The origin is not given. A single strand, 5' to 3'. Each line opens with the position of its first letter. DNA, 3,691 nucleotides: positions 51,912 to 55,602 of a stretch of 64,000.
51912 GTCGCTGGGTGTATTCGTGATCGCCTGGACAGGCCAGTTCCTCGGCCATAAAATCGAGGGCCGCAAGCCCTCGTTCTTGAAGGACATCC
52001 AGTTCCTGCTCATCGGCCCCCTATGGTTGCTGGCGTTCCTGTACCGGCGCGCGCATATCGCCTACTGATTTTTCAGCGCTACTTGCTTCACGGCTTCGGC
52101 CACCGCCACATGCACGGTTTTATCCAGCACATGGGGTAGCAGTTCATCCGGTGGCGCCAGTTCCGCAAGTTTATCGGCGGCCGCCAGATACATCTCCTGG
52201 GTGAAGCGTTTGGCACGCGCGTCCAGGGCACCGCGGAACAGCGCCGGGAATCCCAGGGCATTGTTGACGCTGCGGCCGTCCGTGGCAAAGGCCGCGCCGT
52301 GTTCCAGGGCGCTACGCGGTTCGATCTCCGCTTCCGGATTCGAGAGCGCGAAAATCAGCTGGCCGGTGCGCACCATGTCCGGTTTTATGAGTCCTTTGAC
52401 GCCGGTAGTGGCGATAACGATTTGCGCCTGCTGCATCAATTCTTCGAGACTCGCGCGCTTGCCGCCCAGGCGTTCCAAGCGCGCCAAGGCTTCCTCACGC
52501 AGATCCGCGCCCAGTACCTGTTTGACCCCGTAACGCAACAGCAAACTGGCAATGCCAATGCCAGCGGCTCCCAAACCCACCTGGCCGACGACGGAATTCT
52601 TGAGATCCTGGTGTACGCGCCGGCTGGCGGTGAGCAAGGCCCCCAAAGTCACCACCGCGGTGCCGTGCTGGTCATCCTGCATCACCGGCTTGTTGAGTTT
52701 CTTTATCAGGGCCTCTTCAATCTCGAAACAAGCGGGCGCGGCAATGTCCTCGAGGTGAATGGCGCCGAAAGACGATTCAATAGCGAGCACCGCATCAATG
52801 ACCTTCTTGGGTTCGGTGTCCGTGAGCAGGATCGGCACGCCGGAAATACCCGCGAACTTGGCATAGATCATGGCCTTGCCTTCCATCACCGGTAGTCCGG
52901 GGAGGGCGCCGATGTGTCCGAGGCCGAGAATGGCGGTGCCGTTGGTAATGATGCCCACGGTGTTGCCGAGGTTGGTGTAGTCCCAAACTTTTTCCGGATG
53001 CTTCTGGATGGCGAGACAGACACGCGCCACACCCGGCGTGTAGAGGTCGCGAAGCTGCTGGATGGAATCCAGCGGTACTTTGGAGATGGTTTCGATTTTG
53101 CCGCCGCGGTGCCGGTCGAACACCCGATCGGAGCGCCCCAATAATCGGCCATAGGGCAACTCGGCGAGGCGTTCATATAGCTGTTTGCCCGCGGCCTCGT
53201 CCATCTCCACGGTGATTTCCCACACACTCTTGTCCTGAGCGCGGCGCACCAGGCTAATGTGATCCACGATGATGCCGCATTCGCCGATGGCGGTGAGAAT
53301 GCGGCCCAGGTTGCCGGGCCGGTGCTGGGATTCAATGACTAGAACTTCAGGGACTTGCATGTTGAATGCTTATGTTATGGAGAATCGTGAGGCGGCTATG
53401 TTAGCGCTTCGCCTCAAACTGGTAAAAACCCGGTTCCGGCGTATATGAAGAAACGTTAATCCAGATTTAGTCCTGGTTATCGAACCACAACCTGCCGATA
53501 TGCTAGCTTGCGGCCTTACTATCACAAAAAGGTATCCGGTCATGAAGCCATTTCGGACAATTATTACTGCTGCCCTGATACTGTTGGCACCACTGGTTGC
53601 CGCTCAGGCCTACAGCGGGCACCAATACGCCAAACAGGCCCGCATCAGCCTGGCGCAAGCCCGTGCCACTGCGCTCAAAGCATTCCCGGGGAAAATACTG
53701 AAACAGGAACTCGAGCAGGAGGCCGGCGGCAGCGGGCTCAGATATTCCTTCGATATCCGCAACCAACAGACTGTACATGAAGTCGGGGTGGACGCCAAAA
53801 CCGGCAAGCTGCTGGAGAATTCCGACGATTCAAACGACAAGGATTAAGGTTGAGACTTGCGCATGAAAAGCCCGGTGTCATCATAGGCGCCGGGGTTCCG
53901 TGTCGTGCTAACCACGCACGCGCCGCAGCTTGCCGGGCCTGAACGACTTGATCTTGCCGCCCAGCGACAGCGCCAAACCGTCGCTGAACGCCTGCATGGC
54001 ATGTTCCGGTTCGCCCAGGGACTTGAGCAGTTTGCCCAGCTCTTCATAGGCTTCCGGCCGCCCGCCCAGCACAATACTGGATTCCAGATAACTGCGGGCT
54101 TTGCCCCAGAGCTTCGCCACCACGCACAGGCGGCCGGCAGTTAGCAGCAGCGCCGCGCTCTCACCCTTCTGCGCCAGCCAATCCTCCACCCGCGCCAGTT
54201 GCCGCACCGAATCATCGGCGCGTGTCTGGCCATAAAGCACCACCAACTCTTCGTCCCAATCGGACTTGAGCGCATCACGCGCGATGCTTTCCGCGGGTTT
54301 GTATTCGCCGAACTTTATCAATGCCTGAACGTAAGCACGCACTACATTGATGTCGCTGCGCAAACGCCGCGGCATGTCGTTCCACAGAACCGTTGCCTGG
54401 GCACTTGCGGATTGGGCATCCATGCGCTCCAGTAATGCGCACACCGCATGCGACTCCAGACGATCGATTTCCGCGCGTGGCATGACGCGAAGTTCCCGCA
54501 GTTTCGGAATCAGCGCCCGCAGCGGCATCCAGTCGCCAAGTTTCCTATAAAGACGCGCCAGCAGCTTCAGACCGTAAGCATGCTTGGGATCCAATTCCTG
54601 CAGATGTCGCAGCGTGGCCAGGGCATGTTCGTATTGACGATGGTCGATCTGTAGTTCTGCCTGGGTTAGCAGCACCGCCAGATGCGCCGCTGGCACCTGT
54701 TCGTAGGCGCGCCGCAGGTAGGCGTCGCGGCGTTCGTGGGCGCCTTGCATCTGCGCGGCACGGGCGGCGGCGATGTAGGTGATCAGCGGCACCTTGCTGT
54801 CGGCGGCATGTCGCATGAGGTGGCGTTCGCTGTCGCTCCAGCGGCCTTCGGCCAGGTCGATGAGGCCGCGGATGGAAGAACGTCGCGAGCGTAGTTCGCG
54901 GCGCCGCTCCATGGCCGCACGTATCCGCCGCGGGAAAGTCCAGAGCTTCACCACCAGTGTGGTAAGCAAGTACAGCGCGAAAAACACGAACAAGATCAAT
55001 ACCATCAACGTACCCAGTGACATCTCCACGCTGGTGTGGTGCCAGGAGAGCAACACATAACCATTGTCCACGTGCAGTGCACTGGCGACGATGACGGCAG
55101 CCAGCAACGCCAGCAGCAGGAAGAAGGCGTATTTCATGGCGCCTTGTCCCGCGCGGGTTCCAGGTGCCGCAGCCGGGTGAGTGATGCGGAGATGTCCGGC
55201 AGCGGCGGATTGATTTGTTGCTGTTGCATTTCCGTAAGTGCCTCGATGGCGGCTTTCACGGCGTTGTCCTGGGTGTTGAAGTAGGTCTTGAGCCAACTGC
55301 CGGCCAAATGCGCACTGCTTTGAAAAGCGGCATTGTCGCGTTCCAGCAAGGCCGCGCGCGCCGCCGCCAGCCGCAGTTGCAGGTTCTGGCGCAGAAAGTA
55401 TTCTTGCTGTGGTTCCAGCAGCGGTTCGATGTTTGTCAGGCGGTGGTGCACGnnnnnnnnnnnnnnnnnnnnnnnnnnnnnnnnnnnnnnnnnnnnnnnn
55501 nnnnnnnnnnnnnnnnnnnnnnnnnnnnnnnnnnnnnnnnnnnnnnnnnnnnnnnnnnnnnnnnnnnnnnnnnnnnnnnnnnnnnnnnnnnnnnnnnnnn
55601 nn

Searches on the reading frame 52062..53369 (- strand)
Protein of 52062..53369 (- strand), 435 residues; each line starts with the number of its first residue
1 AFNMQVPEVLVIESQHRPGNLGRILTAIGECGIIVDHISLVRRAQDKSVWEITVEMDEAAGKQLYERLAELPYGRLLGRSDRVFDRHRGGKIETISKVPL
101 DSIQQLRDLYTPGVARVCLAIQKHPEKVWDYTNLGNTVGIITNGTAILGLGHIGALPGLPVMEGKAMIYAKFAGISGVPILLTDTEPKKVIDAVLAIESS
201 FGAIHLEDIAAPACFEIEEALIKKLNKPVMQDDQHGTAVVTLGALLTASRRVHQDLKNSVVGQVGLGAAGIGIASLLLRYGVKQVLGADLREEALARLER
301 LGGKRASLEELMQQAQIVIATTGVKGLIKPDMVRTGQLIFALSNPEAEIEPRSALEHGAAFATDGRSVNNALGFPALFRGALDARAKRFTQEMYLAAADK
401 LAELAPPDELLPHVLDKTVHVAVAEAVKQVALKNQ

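Call 35: search_protein_families(library=pfam, proteins=[window:52062-53369:-])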
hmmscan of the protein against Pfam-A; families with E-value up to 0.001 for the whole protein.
window:52062-53369:- (435 aa): 3 families
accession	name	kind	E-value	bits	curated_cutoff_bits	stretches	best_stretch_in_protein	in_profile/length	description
PF00390.24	malic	-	4.8e-22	79.1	23.1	1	91-182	3-115/182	Malic enzyme, N-terminal domain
PF03949.21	Malic_M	-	7.5e-16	58.6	23.5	2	236-286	3-53/258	Malic enzyme, NAD binding domain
PF02826.25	2-Hacid_dh_C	-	3.7e-06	26.9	25.1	1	249-321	27-98/178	D-isomer specific 2-hydroxyacid dehydrogenase, NAD binding domain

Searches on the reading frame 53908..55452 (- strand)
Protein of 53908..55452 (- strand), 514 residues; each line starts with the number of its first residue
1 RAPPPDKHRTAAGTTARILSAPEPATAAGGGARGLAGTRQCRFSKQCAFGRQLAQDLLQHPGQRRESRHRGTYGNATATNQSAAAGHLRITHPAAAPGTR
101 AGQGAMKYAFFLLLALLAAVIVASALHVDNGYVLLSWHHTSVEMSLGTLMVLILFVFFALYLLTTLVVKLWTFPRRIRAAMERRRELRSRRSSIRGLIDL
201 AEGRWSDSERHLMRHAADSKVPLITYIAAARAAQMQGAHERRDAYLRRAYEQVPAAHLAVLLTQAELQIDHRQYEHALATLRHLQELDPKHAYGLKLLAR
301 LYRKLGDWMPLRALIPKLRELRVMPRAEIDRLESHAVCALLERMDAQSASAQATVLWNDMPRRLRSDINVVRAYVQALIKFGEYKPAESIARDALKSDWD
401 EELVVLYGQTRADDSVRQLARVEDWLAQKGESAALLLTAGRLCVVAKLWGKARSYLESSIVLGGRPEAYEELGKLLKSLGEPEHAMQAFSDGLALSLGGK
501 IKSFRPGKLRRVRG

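Call 35: search_protein_families(library=pfam, proteins=[window:53908-55452:-])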
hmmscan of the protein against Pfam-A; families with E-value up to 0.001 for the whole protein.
window:53908-55452:- (514 aa): 5 families
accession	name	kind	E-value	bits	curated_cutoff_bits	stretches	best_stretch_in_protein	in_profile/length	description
PF07219.19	HemY_N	-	5.4e-31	107.3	31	1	131-237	1-107/107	HemY protein N-terminus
PF13428.12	TPR_14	-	2.7e-08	34.1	23.5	0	370-407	3-41/44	Tetratricopeptide repeat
PF14559.12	TPR_19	-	0.00011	22.9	25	0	244-301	12-68/68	Tetratricopeptide repeat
PF07719.23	TPR_2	-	0.00044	20.6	27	0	466-495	1-30/34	Tetratricopeptide repeat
PF13181.12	TPR_8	-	0.00057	20.3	25.7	0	467-493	2-28/34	Tetratricopeptide repeat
